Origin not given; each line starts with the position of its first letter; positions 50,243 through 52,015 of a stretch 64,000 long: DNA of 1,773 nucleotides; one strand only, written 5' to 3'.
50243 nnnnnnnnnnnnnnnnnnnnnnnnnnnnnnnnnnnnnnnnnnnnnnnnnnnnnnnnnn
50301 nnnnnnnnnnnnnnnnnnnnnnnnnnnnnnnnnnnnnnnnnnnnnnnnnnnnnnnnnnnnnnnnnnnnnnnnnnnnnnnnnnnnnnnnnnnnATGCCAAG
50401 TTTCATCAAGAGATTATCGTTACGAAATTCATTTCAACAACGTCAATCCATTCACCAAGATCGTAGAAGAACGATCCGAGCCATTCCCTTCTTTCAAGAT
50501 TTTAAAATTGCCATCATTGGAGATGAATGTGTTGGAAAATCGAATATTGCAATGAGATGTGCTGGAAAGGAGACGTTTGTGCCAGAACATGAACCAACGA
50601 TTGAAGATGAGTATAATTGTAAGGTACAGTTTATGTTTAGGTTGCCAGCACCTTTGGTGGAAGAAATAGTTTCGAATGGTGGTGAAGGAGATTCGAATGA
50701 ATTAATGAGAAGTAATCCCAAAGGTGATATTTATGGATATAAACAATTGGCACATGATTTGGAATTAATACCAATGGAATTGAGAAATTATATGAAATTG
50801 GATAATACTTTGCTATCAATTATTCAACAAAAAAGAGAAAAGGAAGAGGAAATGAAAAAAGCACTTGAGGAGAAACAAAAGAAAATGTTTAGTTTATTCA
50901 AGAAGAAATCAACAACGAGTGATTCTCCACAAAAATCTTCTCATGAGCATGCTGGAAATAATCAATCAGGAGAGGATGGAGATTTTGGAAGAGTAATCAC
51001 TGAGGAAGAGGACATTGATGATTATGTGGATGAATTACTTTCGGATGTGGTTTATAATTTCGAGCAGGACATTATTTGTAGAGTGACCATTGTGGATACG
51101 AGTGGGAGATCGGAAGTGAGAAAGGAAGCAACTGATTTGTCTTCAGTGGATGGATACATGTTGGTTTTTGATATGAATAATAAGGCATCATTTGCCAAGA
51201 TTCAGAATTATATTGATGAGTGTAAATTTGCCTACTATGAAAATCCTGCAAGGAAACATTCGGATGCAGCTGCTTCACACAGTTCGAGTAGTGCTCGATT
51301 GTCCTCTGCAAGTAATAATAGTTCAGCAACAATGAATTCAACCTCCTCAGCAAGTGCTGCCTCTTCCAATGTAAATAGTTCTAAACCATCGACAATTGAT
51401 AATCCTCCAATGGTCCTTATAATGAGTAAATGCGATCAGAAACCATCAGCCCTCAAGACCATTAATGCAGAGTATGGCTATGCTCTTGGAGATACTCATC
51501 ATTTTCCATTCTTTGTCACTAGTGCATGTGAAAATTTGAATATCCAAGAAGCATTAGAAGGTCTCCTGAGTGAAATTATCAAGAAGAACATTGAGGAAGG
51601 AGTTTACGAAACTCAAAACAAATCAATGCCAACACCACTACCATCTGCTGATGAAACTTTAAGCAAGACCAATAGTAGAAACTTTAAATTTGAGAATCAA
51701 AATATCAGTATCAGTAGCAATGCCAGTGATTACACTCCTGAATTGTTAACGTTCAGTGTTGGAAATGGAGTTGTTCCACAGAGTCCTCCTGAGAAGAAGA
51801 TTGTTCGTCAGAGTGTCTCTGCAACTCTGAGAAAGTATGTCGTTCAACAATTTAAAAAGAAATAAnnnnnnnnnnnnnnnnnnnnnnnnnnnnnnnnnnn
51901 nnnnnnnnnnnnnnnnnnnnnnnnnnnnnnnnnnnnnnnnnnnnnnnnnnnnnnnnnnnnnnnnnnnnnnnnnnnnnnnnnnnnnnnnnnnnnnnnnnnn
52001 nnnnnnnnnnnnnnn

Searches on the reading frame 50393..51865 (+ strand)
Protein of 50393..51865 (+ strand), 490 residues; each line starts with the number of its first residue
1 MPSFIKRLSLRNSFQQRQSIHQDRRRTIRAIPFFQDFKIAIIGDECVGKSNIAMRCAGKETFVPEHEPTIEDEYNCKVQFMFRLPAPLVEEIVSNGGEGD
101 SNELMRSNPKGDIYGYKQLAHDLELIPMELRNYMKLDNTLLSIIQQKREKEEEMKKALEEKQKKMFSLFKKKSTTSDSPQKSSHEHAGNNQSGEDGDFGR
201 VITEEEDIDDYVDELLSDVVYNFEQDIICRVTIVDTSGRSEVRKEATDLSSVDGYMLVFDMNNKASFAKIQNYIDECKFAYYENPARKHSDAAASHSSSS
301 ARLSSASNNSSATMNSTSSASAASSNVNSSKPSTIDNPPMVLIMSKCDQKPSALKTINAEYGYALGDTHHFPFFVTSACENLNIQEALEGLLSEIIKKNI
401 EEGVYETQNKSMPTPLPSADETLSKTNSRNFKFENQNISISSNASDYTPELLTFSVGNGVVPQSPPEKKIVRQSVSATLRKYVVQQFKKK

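Call 8: find_encoding_contigs(protein=window:50393-51865:+, flank=10000, max_places=6)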
Protein window:50393-51865:+ (490 aa): no gene with exactly this product is on record in the collection.

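Call 35: search_protein_families(library=pfam, proteins=[window:50393-51865:+], max_evalue=0.001)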
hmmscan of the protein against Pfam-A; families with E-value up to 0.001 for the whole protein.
window:50393-51865:+ (490 aa): 2 families
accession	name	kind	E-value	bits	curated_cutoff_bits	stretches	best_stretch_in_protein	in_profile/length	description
PF00071.28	Ras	-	1.1e-18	67.7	21.6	3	326-396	96-161/162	Ras family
PF08477.19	Roc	-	7.1e-06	26.7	27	0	38-77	1-39/119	Ras of Complex, Roc, domain of DAPkinase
